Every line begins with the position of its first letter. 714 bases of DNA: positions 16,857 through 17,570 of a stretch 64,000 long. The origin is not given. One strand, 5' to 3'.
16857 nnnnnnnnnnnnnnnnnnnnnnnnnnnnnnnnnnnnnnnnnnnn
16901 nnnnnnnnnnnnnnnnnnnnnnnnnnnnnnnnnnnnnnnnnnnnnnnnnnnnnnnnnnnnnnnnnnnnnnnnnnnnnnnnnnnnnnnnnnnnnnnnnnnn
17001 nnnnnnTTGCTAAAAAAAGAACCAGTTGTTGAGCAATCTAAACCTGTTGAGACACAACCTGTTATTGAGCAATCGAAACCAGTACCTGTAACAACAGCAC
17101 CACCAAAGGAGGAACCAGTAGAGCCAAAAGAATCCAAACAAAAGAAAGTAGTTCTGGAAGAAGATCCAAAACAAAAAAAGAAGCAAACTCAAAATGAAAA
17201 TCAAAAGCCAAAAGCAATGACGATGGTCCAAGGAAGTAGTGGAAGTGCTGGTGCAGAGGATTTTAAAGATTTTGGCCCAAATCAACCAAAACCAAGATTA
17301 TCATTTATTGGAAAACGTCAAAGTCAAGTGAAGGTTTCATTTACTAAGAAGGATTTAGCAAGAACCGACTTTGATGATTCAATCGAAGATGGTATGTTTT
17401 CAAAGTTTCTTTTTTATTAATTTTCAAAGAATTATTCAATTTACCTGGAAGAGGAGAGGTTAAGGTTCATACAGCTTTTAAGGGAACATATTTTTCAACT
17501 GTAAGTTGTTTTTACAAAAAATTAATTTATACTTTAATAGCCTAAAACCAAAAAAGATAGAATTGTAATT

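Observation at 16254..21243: A single 5-kb gene stitches together WW-like, PT-repeat, PH/GRAM-like and a ~1100-aa unknown module, with the PH-like region split over four 70-200-nt exons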

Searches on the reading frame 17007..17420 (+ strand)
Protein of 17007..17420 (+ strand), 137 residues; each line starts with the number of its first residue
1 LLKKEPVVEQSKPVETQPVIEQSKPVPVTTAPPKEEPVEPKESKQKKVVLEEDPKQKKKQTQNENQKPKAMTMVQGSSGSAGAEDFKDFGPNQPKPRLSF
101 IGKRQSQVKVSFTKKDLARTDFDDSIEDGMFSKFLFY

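Call 95: find_encoding_contigs(protein=window:17007-17420:+, flank=3000, max_places=3)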
Protein window:17007-17420:+ (137 aa): 1 contig read that carries it; 1 place shown.
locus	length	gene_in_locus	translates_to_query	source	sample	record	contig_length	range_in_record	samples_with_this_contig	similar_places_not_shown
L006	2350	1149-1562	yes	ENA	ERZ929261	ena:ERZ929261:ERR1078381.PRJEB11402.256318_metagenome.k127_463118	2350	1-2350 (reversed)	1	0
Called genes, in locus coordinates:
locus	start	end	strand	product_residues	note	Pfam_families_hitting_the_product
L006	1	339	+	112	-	?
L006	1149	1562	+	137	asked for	-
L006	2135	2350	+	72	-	?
